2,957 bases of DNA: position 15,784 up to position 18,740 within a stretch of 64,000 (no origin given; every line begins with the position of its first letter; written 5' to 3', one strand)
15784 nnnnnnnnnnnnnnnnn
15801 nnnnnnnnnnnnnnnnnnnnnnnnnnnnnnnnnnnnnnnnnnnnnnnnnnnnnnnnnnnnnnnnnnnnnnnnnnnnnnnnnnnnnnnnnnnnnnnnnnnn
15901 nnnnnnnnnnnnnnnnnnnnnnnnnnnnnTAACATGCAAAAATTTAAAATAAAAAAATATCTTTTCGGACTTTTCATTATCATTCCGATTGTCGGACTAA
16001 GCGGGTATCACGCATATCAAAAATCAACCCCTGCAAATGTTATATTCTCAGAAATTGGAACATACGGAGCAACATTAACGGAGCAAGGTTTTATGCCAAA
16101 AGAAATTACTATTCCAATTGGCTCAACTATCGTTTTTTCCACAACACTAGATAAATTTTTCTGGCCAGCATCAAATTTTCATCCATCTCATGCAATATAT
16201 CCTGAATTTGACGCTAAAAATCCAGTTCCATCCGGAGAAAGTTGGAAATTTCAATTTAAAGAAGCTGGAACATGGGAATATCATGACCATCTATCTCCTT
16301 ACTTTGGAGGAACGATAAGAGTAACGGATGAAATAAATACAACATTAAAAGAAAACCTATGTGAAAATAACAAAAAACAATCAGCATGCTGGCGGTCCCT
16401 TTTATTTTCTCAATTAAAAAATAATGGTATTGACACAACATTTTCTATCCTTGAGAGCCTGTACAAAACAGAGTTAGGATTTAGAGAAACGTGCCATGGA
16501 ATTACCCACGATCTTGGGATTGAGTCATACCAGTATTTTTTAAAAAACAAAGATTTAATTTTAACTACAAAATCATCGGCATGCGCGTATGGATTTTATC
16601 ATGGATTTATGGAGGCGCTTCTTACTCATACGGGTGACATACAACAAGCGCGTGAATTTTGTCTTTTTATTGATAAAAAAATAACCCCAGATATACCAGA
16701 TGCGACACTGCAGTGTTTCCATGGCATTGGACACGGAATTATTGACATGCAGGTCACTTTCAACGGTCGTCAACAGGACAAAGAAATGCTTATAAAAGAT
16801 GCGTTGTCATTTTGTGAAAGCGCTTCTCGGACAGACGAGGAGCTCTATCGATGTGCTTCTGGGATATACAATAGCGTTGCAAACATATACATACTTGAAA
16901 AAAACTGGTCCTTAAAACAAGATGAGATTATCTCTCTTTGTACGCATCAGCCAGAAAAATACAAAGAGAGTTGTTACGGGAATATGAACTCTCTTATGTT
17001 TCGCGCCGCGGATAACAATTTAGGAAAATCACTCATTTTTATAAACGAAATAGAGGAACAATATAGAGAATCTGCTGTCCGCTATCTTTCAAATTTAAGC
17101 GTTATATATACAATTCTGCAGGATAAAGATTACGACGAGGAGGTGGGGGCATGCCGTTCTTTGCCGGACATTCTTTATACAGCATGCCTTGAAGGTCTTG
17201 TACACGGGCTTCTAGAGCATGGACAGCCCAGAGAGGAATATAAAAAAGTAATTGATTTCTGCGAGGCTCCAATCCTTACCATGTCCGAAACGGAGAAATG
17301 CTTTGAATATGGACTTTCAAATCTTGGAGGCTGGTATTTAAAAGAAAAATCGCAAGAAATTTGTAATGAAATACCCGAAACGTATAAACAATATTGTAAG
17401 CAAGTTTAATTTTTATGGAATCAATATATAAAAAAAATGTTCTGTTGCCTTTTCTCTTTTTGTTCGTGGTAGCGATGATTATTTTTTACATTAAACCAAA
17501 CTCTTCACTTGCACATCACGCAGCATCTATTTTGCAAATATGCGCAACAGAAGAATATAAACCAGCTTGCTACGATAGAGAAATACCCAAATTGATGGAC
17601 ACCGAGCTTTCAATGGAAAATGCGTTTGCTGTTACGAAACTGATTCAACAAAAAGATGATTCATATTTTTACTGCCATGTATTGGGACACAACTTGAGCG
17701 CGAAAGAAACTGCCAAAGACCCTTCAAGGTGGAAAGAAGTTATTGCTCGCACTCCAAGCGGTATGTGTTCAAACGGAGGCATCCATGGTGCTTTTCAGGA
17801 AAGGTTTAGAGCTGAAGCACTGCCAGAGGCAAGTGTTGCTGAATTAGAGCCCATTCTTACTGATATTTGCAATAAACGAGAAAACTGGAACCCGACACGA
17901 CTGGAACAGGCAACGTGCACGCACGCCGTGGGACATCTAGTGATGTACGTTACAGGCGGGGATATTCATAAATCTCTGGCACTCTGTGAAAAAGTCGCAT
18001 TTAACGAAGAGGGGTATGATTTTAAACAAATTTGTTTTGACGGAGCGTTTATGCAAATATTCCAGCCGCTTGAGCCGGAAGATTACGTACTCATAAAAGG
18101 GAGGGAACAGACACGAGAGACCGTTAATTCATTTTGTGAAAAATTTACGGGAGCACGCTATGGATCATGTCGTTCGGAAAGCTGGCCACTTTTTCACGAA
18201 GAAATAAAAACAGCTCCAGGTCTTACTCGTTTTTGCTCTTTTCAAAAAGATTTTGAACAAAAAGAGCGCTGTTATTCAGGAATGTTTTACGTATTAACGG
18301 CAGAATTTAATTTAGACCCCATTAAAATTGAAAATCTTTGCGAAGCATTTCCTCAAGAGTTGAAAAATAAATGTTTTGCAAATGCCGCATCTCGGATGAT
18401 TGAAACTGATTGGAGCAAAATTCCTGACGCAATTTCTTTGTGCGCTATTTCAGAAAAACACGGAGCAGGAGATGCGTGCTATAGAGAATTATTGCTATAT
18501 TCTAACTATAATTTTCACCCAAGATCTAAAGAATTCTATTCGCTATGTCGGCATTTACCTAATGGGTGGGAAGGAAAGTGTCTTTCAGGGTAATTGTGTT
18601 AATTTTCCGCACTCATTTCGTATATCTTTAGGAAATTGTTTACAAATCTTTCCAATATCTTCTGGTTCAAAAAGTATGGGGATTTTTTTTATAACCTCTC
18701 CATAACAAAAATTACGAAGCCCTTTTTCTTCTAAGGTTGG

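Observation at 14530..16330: Cys-less cupredoxin-like N-terminal domains (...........YHDHL) fused to three members of the Cys/His family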

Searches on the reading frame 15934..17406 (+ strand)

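Call 9: search_protein_families(library=pfam, proteins=[window:15934-17406:+], max_evalue=1)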
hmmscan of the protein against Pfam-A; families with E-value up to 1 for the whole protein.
window:15934-17406:+ (491 aa): 1 family
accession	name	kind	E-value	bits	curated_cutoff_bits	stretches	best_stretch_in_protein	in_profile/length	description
PF13473.12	Cupredoxin_1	-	0.13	12.7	27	1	47-128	26-102/104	Cupredoxin-like domain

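Call 10: search_protein_families(library=ncbifam, proteins=[window:15934-17406:+], max_evalue=1)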
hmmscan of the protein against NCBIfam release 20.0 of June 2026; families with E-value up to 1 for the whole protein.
window:15934-17406:+ (491 aa): 1 family
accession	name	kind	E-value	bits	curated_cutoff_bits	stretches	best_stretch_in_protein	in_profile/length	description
TIGR02657.1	amicyanin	equivalog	0.19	12.1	110.2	0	57-129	12-81/83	amicyanin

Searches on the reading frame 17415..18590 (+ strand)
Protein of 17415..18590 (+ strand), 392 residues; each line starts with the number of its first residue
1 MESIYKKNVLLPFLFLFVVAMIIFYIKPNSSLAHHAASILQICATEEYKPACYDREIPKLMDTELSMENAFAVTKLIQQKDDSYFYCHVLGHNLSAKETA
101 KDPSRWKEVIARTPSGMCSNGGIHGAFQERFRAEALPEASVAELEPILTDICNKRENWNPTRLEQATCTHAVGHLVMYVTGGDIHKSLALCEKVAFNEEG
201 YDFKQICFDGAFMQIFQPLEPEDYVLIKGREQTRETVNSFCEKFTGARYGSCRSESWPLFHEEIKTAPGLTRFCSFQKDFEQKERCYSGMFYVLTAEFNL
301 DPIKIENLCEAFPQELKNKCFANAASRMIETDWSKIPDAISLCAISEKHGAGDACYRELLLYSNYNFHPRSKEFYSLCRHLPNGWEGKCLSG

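Call 9: search_protein_families(library=pfam, proteins=[window:17415-18590:+], max_evalue=1)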
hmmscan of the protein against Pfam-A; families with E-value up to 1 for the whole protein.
window:17415-18590:+ (392 aa): 0 families

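Call 10: search_protein_families(library=ncbifam, proteins=[window:17415-18590:+], max_evalue=1)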
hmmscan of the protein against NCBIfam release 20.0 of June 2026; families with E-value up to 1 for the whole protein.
window:17415-18590:+ (392 aa): 0 families

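Call 81: search_solved_structures(query=A6, max_evalue=10, show_alignments=2)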
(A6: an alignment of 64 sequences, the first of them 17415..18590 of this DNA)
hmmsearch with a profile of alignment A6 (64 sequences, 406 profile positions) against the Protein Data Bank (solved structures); distinct sequences matched with E-value up to 10: 3.
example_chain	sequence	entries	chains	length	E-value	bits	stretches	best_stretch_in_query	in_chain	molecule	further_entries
2ovs_A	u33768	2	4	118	1.5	10.8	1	39-104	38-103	L0044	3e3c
4kt5_A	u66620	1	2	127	1.6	10.8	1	39-104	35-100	GrlR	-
6egc_A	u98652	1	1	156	5.5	9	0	140-168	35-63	SC_2L4HC2_23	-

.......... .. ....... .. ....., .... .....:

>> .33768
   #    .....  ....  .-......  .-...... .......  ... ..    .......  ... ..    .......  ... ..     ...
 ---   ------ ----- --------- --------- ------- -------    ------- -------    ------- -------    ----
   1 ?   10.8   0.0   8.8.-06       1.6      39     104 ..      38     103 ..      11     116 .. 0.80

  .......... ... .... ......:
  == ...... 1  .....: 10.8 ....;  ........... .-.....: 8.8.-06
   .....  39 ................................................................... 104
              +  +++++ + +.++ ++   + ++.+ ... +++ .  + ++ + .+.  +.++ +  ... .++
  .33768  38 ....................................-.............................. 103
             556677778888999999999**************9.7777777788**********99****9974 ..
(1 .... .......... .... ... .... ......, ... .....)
